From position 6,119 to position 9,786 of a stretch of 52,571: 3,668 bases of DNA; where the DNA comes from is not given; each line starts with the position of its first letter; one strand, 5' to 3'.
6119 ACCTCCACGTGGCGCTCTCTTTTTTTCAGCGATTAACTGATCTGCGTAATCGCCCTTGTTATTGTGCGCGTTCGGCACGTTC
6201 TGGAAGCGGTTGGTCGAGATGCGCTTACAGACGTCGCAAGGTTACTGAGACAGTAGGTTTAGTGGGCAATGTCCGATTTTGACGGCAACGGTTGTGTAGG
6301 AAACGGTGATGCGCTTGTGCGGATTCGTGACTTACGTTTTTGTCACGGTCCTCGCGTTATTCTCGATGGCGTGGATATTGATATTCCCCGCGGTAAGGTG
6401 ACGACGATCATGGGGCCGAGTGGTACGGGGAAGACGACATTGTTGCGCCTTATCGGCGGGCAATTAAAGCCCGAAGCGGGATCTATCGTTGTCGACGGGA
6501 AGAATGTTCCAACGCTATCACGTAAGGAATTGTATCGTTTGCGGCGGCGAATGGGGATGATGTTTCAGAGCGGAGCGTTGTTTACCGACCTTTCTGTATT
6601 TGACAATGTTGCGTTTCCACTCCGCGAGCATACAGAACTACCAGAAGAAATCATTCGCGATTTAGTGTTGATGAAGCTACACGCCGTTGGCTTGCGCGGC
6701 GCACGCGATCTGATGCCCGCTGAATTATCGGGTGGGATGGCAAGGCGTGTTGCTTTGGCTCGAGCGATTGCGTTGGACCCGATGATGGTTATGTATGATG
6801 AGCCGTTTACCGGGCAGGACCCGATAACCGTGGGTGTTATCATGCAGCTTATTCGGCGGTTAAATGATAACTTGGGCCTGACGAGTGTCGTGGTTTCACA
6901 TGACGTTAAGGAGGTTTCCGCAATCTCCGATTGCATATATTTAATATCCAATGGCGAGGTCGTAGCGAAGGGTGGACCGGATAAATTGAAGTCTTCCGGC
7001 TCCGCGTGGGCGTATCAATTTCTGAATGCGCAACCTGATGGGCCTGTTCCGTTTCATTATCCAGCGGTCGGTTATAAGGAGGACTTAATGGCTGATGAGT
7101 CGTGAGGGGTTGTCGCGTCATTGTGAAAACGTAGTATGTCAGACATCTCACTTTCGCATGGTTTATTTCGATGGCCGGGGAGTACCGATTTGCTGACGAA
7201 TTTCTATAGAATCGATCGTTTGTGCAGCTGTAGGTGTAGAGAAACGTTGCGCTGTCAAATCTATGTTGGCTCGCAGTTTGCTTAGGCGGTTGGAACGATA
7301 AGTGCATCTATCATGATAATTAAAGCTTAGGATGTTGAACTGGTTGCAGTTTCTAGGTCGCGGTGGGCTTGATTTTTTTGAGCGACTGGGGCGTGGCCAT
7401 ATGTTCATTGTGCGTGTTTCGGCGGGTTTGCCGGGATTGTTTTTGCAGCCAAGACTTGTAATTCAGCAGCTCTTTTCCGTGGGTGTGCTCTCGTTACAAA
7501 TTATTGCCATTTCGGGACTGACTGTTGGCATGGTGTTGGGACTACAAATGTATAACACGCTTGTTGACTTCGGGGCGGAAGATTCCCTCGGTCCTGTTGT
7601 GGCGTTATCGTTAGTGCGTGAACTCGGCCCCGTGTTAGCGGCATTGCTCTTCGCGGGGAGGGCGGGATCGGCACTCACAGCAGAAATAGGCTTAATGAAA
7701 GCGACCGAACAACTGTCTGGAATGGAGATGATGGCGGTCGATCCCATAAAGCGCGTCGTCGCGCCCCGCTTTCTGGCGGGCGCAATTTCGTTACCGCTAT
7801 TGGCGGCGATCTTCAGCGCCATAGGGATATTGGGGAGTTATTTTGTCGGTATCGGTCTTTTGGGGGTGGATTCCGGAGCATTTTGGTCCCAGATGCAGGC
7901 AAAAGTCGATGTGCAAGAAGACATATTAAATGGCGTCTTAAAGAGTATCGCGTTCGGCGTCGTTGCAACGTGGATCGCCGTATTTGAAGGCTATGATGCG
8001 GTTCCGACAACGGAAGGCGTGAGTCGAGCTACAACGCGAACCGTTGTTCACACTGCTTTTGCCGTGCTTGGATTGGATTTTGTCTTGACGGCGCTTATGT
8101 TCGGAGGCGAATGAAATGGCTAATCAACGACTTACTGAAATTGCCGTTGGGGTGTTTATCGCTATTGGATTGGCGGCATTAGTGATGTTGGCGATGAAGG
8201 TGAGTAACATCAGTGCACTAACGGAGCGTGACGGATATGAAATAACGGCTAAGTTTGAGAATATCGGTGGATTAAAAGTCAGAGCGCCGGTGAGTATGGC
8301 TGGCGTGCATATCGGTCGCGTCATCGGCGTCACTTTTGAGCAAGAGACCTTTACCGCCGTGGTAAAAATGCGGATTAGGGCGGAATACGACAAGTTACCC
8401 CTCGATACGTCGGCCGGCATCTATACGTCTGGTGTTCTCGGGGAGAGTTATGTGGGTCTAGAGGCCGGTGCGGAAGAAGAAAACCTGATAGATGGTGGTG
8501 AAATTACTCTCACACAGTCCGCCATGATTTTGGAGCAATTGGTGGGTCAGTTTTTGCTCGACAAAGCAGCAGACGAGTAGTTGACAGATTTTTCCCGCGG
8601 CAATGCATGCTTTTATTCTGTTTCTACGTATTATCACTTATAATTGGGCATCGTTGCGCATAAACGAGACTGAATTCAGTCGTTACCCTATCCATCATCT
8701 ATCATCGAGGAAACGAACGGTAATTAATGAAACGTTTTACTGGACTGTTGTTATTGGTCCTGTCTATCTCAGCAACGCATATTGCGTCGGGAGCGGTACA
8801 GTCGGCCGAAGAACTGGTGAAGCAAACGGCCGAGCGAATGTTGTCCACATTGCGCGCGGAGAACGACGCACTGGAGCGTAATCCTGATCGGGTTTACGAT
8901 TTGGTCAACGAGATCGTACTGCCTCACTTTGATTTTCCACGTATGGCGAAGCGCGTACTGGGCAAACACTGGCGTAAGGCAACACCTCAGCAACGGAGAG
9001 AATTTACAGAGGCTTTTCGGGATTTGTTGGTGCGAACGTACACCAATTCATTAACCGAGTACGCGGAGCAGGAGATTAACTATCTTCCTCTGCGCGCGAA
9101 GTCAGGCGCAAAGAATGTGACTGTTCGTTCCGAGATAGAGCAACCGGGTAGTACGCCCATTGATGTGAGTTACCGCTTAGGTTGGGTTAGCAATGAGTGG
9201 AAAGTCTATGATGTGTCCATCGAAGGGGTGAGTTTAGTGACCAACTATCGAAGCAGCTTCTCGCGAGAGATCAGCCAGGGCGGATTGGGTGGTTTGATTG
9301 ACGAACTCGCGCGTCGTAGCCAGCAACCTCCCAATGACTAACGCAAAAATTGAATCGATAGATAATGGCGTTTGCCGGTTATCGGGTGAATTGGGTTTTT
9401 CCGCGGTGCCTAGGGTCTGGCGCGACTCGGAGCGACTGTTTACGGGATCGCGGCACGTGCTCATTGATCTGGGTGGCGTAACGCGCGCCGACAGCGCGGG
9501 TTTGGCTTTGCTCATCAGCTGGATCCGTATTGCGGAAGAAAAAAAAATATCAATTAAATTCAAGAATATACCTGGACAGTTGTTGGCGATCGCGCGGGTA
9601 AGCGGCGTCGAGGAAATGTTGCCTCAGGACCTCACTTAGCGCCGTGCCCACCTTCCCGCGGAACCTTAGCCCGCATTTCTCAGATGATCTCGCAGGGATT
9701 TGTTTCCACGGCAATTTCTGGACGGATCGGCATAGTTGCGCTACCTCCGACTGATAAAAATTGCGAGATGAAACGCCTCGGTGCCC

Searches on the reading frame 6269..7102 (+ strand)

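Call 95: search_protein_families(library=pfam, proteins=[window:6269-7102:+], max_evalue=0.00001)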
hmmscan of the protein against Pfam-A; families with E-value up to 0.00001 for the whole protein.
window:6269-7102:+ (278 aa): 1 family
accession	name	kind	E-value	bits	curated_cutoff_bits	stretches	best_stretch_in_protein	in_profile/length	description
PF00005.33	ABC_tran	-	1.4e-29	103.9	25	1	32-180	1-136/137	ABC transporter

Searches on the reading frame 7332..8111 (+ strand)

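Call 95: search_protein_families(library=pfam, proteins=[window:7332-8111:+], max_evalue=0.00001)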
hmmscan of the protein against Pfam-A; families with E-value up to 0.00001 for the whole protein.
window:7332-8111:+ (260 aa): 1 family
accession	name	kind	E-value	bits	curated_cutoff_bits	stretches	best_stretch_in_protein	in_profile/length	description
PF02405.21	MlaE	-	3.4e-71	239.6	22.5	1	44-255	2-212/212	Permease MlaE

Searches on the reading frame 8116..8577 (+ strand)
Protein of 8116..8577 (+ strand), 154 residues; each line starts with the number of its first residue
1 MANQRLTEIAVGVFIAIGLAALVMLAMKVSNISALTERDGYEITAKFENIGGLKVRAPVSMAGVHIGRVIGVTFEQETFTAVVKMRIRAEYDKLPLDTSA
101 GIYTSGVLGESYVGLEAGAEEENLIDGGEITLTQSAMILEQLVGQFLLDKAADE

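Call 95: search_protein_families(library=pfam, proteins=[window:8116-8577:+], max_evalue=0.00001)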
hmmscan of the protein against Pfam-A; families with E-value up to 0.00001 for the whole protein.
window:8116-8577:+ (154 aa): 1 family
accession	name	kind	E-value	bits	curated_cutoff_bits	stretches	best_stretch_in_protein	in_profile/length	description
PF02470.25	MlaD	-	1.1e-19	70.9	25.1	1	39-118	1-81/81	MlaD protein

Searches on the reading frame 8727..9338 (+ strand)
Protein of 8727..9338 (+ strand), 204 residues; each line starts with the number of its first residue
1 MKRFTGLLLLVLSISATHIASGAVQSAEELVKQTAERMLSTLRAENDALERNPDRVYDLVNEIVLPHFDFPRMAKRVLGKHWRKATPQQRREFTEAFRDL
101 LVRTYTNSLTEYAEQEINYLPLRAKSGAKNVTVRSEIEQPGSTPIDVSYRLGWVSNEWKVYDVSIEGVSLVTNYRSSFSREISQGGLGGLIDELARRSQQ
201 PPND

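Call 95: search_protein_families(library=pfam, proteins=[window:8727-9338:+], max_evalue=0.00001)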
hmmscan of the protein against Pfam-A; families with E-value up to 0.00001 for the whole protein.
window:8727-9338:+ (204 aa): 1 family
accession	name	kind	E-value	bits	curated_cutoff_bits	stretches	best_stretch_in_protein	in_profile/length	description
PF05494.18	MlaC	-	2.4e-61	206.8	26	1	32-195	1-165/166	MlaC protein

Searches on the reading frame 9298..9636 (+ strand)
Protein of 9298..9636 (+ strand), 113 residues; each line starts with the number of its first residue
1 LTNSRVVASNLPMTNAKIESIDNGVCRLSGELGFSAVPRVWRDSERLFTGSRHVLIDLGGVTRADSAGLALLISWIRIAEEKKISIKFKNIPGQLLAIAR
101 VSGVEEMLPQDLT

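Call 95: search_protein_families(library=pfam, proteins=[window:9298-9636:+], max_evalue=0.00001)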
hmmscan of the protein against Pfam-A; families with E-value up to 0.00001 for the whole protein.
window:9298-9636:+ (113 aa): 2 families
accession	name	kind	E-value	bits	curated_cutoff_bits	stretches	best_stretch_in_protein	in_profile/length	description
PF13466.11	STAS_2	-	3.2e-17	62.9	29.2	1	27-104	2-79/80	STAS domain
PF01740.26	STAS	-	6.7e-10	39.1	22.6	1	24-108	11-97/106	STAS domain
